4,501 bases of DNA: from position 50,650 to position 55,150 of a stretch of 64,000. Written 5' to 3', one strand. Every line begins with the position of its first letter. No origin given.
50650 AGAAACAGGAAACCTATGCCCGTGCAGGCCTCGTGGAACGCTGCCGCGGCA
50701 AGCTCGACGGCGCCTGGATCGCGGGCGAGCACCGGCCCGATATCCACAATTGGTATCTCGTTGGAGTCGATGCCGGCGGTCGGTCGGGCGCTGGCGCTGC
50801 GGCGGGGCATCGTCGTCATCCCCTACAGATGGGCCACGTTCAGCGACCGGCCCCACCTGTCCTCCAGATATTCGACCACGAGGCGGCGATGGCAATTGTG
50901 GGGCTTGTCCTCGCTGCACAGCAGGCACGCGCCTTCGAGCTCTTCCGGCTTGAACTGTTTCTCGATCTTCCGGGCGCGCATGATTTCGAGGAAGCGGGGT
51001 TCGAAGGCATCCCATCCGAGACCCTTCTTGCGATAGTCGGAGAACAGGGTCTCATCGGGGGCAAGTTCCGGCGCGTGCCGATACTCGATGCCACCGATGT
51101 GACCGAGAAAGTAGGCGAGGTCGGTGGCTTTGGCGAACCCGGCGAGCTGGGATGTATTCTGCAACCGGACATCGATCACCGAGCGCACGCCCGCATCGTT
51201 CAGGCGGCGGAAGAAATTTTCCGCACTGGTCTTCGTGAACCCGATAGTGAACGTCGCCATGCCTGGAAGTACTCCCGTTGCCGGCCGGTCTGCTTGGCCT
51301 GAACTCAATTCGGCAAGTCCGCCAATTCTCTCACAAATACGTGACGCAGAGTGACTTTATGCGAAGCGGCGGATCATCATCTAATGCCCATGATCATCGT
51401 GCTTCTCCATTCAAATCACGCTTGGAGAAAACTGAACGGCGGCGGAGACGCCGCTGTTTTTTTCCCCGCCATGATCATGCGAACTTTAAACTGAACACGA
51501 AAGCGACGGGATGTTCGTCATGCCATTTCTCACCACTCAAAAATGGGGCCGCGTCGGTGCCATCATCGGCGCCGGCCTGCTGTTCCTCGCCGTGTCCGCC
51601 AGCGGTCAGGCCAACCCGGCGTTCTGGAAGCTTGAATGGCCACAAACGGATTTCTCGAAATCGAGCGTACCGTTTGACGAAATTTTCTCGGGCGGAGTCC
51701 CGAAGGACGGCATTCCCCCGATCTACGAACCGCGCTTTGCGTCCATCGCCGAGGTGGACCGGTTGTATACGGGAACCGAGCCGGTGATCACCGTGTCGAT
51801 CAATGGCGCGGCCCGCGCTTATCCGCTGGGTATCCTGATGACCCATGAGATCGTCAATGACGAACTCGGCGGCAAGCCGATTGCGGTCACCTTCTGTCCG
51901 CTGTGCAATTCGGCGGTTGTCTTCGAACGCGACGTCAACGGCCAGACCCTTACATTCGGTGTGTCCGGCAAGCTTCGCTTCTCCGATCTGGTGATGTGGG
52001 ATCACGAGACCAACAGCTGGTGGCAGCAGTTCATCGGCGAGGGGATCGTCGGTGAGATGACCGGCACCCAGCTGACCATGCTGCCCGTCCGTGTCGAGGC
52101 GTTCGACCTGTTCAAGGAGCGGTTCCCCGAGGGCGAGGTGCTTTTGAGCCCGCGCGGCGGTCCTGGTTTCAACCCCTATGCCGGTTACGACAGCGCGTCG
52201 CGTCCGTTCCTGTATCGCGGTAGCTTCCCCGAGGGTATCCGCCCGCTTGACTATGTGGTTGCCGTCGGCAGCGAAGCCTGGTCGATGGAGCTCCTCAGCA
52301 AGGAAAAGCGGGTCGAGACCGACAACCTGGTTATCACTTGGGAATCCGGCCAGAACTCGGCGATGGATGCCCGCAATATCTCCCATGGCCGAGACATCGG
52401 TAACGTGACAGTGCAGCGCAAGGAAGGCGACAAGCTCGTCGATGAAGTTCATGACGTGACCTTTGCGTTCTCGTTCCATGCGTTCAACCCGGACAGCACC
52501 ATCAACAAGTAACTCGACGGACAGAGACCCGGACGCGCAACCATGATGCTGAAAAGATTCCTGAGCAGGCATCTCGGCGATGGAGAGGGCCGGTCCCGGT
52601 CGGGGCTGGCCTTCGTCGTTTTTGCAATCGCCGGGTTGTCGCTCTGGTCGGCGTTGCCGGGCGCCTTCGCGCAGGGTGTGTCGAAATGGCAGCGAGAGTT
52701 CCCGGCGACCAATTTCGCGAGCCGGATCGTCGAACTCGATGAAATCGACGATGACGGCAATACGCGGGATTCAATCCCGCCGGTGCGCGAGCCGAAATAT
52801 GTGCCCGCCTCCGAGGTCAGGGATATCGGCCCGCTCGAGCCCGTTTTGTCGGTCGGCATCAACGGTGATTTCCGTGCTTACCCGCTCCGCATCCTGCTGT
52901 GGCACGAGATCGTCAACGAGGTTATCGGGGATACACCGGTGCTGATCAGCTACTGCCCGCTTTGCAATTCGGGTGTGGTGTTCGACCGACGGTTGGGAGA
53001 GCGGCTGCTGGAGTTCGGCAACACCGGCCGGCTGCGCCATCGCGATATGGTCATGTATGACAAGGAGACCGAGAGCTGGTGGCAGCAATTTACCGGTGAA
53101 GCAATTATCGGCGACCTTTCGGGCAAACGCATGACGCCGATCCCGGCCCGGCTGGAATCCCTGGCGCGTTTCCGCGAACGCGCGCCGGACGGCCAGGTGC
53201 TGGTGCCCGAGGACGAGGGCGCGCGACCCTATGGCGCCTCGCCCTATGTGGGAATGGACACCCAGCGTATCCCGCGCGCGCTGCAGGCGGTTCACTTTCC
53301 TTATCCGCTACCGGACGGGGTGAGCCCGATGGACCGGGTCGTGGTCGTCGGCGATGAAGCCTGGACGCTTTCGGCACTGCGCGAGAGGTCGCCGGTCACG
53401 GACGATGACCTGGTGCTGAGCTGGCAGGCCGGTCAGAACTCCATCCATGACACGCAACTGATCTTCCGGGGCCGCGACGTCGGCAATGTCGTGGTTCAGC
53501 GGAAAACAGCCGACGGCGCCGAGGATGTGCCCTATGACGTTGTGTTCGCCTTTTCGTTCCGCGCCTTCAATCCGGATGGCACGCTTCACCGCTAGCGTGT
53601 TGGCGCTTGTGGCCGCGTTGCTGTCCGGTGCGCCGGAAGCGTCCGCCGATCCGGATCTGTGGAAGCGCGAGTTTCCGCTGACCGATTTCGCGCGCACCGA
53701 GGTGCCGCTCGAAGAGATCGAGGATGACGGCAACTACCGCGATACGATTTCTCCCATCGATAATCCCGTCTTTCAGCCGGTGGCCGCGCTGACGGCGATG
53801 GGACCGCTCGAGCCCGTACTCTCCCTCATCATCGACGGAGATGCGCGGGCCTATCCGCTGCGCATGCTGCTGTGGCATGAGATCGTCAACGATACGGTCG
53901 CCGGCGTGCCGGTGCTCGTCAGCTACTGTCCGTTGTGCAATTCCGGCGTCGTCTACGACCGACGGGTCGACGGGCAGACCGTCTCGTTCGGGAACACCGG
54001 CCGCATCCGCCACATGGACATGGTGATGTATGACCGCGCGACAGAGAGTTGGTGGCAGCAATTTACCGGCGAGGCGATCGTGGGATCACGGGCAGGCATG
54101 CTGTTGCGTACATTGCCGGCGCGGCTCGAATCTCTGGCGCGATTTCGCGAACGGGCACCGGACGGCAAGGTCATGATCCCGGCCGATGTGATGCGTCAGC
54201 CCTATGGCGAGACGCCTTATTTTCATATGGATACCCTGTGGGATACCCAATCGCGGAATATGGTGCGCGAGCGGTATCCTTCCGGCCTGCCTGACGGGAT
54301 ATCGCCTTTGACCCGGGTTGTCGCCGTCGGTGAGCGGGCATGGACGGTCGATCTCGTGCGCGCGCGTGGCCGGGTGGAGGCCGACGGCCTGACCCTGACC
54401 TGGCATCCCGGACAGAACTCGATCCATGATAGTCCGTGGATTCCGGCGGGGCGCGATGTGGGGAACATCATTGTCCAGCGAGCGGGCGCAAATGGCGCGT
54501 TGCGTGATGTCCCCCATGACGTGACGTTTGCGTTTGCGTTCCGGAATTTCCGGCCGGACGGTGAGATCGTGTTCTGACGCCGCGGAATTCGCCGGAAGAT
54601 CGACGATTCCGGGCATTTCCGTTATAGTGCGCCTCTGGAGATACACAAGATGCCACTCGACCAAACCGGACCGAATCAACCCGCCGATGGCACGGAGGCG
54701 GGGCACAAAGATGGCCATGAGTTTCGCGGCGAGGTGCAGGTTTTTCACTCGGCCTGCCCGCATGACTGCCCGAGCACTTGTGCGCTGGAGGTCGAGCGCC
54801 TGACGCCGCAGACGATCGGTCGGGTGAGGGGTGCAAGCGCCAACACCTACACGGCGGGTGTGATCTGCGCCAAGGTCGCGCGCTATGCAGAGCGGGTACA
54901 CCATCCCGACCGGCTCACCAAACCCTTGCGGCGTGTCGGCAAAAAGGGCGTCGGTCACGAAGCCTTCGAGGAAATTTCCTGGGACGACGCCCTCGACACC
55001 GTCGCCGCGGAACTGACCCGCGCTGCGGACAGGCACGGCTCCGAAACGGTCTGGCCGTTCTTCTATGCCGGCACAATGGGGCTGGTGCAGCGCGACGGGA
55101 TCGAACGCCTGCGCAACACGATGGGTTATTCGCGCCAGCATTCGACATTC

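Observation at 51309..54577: Leader-controlled triple tandem array of secreted DUF3179 paralogues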

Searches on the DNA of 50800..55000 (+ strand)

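Call 4: search_rna_families(source=window, start=50800, end=55000, threshold=evalue, max_evalue=10, show_alignments=3)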
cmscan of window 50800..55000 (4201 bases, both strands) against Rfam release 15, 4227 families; matches with E-value up to 10: 7.
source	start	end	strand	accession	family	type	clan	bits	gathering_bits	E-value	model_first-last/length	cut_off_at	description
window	52543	52656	+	RF02826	Scr6925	Gene; sRNA;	-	18.7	50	6.7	1-131/131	no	Streptomyces RNA 6925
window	53551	53605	+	RF02136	HTT-AS1_3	Gene; lncRNA;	-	17.6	70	4.1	1-60/60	no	HTT antisense RNA 1 conserved region 3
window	51337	51463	+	RF00370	sroD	Gene; sRNA;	-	17.1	50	7.6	1-86/86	no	sroD RNA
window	53343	53410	+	RF00593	snoU83B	Gene; snRNA; snoRNA; CD-box;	-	16.6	35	9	1-94/94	no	Small nucleolar RNA U83B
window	51287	51308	+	RF01977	HOTAIRM1_3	Gene; lncRNA;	-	15.2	37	2.4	1-59/59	no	HOX antisense intergenic RNA myeloid 1 conserved region 3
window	52543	52612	+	RF01867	CC2171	Gene; sRNA;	-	14.8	75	5.9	1-159/159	no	caulobacter sRNA CC2171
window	53548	53593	-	RF01307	sR55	Gene; snRNA; snoRNA; CD-box;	-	14.4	35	8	1-65/65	no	Small nucleolar RNA sR55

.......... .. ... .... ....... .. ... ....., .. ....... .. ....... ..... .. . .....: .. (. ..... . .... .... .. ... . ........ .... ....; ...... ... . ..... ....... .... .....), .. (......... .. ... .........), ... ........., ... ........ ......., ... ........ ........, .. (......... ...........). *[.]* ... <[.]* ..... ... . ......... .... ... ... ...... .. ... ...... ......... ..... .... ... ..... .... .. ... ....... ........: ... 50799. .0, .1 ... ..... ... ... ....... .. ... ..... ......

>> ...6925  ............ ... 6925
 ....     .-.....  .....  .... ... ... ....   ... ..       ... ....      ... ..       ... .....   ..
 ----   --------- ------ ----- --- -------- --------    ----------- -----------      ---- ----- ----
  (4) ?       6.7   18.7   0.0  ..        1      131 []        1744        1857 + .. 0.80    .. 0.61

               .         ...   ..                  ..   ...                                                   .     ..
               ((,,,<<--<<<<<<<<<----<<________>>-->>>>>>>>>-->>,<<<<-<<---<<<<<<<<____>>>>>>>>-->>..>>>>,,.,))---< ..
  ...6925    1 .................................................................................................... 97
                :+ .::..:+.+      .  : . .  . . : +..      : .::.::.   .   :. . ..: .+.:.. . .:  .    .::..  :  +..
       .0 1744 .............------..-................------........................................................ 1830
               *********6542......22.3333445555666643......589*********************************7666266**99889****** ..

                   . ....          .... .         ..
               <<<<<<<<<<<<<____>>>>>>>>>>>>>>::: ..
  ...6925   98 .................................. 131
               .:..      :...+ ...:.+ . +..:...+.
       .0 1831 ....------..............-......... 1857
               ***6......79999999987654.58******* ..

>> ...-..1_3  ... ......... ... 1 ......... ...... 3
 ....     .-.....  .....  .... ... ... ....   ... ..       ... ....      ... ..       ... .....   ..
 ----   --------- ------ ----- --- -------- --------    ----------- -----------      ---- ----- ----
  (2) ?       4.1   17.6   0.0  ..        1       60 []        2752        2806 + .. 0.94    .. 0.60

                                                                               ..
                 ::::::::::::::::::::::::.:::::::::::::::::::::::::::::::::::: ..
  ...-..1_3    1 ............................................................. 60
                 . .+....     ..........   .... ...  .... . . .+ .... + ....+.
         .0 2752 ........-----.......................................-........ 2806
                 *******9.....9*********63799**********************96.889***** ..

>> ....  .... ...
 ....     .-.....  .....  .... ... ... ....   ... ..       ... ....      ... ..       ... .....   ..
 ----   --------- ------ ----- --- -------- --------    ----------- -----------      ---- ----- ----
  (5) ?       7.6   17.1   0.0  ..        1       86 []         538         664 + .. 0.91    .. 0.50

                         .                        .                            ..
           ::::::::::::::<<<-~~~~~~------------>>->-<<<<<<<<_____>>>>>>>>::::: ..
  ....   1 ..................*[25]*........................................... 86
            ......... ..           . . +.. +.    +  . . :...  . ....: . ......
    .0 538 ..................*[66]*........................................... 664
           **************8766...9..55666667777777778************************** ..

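Call 24: build_rna_model(alignment_id=A2)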
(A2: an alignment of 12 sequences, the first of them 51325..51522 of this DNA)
Model R1 built from alignment A2 (12 sequences, 235 columns); structure: RNAalifold consensus.
model positions 198; base pairs 28; branch points 2; effective number of sequences 2.67; information 0.59 bits per position. Calibrated on 0.2 Mb of random sequence (short: E-values are rough).
structure used (alignment columns):
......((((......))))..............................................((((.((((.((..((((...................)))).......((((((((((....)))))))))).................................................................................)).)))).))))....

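Call 25: search_with_rna_model(model_id=R1, sources=[window, L001, L002, L003, L004, L005, L006, L007, L008, L009, L010, L011, L012, L013, L014, L015, L016, L017, L018, L019, L020, L021, L022, L023, L024, L025, L026, L027, L028, L029, L030, L031, L032, L033, L034, L035, L036, L037, L038, L039, L040, L041, L042, L043, L044, L045, L046, L047, L048, L049, L050, L051, L052, L053, L054, L055, L056, L057, L058, L059, L060, L061, L062, L063, L064, L065, L066, L067, L068, L069, L070, L071, L072, L073, L074, L075, L076, L077, L078, L079], max_evalue=10)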
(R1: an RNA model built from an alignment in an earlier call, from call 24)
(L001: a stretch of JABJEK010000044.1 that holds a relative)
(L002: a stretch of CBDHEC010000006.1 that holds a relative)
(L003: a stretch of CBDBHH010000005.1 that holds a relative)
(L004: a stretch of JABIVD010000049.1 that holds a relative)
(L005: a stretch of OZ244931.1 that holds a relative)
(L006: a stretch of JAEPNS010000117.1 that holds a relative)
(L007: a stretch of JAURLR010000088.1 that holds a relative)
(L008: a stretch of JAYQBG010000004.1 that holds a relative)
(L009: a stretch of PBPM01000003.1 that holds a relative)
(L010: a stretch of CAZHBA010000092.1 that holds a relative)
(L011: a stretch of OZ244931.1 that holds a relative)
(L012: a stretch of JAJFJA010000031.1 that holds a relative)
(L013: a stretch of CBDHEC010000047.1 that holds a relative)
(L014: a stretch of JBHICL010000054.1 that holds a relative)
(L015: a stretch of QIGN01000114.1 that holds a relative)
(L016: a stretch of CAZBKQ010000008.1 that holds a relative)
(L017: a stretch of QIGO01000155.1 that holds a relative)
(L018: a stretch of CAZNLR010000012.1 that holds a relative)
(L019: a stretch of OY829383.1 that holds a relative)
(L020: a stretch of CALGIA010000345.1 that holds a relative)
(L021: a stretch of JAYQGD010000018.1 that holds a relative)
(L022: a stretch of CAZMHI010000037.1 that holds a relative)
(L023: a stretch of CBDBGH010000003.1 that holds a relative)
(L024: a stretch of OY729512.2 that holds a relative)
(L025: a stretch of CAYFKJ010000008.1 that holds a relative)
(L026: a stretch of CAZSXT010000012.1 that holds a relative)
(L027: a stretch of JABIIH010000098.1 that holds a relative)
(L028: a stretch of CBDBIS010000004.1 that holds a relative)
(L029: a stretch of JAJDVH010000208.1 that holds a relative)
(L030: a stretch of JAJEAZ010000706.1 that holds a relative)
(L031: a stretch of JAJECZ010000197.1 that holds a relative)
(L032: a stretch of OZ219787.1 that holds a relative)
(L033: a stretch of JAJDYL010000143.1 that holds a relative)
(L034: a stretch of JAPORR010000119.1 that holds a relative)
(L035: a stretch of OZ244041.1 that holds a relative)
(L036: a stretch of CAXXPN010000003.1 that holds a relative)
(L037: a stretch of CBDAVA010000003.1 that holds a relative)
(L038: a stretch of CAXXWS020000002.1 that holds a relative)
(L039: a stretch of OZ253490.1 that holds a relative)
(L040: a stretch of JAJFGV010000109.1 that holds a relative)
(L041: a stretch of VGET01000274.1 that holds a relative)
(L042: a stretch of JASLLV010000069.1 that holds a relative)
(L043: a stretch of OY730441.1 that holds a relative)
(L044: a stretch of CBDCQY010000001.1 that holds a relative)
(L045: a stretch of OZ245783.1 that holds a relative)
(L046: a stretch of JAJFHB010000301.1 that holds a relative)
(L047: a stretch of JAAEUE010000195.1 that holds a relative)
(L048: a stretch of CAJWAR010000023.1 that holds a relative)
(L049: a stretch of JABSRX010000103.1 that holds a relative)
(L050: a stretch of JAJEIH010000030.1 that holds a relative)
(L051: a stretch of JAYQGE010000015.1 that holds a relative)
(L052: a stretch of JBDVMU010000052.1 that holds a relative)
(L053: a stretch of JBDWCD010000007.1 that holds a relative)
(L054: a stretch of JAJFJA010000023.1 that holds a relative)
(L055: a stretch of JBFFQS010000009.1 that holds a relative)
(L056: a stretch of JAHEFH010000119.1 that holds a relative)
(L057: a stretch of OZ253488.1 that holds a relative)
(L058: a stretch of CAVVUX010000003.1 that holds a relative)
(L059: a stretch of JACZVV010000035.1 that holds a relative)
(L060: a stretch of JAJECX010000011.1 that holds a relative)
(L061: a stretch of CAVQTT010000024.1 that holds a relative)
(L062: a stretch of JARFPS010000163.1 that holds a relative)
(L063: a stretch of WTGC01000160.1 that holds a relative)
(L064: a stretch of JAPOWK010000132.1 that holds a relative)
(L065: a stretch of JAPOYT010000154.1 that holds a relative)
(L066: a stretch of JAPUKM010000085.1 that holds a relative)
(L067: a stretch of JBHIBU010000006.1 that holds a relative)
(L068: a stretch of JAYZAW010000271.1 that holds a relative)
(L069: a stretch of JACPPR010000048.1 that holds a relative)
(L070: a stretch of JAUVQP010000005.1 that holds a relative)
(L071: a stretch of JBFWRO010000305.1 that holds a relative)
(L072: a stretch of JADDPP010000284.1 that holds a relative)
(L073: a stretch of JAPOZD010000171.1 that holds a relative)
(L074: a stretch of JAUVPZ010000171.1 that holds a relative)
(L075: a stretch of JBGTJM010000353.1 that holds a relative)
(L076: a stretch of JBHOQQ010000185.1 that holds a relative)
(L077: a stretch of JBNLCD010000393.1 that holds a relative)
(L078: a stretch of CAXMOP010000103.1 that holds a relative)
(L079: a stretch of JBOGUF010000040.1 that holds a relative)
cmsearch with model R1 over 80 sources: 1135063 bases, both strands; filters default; matches with E-value up to 10: 28.
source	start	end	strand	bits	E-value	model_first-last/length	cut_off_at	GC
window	51325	51522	+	224.5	1.3e-57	1-198/198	no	0.49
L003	7815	8012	+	223.8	1.9e-57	1-198/198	no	0.46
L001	7815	8012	+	222.3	5.2e-57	1-198/198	no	0.48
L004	7817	8012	+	211.8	3.2e-54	1-198/198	no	0.47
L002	2798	2994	+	210.5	7.2e-54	1-198/198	no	0.49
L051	7816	8012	+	207.3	5.1e-53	1-198/198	no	0.51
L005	7789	8012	+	187.3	1.2e-47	1-198/198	no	0.55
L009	2752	2952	+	172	1.4e-43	1-198/198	no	0.49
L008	7792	8012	+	161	1.2e-40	1-198/198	no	0.53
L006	894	1110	+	158.4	5.8e-40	1-198/198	no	0.6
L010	7816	8012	+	141.7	1.8e-35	1-198/198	no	0.46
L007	953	1084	+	78.8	1.1e-18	1-198/198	no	0.55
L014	914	1112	+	58.7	2.7e-13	1-198/198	no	0.55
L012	5726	5889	+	40.1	2.4e-08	1-198/198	no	0.54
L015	7759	7955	+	32.4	2.8e-06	1-198/198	no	0.54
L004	7917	7973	-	20.1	0.0052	80-143/198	no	0.54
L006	997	1051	-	19.8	0.0063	80-134/198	no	0.75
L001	7924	7980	-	18.5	0.015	80-135/198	no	0.58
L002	2908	2937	-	17.9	0.02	105-134/198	no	0.6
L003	7880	7975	-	17.9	0.021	59-194/198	no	0.49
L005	7901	7929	-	17.7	0.023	106-134/198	no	0.62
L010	7869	8058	-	16.6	0.046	1-198/198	no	0.49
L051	7874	7979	-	16.5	0.05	80-161/198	no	0.53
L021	4067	4136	+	16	0.068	1-198/198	no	0.46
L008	7901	7929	-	11.5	1.1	106-134/198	no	0.59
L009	2861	2886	-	9.9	2.9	109-134/198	no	0.65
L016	1858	1877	+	7.9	9.8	113-132/198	no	0.75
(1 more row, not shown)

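Call 38: search_with_rna_model(model_id=R1, sources=[L080, L081, L082, L083, L084, L085, L086, L087, L088, L089, L090, L091, L092, L093, L094, L095, L096, L097, L098, L099, L100, L101, L102, L103, L104, L105, L106, L107, L108, L109, L110, L111, L112, L113, L114, L115, L116, L117, L118, L119, L120, L121, L122, L123, L124, L125, L126, L127, L128, L129, L130, L131, L132, L133, L134, L135, L136, L137, L138, L139, L140, L141, L142, L143, L144, L145, L146, L147, L148, L149, L150, L151, L152, L153, L154, L155, L156, L157, L158, L159], max_evalue=0.01)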
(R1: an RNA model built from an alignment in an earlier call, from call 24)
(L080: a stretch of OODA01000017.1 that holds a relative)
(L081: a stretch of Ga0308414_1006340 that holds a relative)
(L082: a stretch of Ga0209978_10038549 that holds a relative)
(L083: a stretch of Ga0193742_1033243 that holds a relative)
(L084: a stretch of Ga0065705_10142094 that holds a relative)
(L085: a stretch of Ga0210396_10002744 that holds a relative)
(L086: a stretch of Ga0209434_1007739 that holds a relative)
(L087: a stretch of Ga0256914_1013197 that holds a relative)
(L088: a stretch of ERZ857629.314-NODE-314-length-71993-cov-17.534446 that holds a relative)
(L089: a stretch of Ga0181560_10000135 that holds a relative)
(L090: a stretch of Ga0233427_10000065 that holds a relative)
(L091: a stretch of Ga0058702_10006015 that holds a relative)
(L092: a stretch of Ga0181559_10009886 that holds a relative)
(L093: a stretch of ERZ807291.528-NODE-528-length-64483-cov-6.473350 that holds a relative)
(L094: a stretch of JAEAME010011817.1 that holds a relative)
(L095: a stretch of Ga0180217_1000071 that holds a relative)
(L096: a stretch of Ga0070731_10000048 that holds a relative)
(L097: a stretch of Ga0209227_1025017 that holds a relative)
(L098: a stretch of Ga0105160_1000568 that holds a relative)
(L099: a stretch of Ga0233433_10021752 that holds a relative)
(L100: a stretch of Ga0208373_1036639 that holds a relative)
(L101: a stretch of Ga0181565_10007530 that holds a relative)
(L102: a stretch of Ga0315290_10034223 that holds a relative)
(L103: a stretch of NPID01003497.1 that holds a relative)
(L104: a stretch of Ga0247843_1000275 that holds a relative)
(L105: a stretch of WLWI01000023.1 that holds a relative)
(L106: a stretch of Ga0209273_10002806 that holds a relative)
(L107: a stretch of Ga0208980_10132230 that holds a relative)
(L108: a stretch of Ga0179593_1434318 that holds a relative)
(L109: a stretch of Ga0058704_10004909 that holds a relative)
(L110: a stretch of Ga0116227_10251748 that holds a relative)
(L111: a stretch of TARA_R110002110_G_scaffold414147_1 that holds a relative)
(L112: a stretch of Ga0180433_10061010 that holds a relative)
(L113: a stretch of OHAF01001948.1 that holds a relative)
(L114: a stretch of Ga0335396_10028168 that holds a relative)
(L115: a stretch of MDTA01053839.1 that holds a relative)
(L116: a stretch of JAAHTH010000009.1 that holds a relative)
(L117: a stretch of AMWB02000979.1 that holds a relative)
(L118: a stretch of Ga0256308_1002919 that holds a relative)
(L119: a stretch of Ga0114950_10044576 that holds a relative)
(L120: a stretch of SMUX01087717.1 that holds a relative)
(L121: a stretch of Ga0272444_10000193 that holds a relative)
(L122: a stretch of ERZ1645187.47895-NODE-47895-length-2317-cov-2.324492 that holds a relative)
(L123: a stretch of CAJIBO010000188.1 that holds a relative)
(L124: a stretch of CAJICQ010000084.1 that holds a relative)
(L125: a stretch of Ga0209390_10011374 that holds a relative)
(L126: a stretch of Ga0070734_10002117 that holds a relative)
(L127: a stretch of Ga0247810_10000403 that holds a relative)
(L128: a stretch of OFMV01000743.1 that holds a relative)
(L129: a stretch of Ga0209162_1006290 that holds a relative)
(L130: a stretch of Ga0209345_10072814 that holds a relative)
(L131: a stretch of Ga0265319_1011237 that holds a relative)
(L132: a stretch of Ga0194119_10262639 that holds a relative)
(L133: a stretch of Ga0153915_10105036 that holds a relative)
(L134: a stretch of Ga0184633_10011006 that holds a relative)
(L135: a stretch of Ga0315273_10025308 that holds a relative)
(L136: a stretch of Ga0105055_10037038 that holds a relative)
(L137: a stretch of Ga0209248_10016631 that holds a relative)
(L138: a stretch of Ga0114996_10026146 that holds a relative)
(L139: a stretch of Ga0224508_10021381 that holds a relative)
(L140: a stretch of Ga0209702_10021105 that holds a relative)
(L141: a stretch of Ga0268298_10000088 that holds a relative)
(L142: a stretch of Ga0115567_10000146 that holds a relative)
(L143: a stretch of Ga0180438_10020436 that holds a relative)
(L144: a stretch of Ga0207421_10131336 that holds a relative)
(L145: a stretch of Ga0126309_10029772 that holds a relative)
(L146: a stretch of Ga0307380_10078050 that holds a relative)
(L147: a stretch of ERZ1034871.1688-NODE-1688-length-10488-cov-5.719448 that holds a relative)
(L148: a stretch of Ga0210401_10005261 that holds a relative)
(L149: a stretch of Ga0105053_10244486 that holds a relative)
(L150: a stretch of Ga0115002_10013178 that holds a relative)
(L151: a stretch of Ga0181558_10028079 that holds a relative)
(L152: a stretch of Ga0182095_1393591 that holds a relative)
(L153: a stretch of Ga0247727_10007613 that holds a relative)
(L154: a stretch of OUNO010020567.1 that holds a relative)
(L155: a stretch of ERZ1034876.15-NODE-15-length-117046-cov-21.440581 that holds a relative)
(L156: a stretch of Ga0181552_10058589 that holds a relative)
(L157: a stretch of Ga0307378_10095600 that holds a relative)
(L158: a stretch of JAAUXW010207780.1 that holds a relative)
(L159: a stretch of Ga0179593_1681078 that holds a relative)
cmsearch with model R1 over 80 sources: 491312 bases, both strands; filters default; matches with E-value up to 0.01: 29.
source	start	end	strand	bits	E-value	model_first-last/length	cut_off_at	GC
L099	3169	3366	+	222.3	2.2e-57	1-198/198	no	0.48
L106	4110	4306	-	219.9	9.6e-57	1-198/198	no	0.49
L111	8242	8438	+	218.9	1.8e-56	1-198/198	no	0.48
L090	2035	2230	-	212.7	7.9e-55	1-198/198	no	0.47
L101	1350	1546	-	204.1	1.6e-52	1-198/198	no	0.5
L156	414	634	-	164.3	7e-42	1-198/198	no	0.52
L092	1865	2085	+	164.3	7e-42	1-198/198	no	0.52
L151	2860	3080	+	158.1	3.2e-40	1-198/198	no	0.52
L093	3269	3475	+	157.9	3.6e-40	1-198/198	no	0.48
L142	3535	3741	+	157.9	3.6e-40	1-198/198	no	0.48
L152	3817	4023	-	157.9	3.6e-40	1-198/198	no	0.48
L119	2671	2882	+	156.8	6.8e-40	1-198/198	no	0.5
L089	5196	5402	+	151.2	2.2e-38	1-198/198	no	0.48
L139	696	906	+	148.7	1e-37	1-198/198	no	0.46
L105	6286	6496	+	143.7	2.1e-36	1-198/198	no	0.47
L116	2884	3094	-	143.7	2.1e-36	1-198/198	no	0.47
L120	2922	3130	+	142.7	4.1e-36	1-198/198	no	0.48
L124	4493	4689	+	140.7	1.4e-35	1-198/198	no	0.49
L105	6394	6447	-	25.2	9.9e-05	80-134/198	no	0.54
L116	2933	2986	+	25.2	9.9e-05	80-134/198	no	0.54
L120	2983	3094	-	24.8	0.00013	68-192/198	no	0.51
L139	761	879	-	22.4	0.00055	56-194/198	no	0.49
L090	2072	2165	+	19.5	0.0034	59-194/198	no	0.5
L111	8307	8406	-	18.6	0.0056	54-194/198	no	0.49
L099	3278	3334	-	18.5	0.0063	80-135/198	no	0.58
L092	1974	2002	-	17.7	0.01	106-134/198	no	0.62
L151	2969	2997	-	17.7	0.01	106-134/198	no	0.62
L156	497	525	+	17.7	0.01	106-134/198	no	0.62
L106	4169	4197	+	17.7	0.01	106-134/198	no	0.62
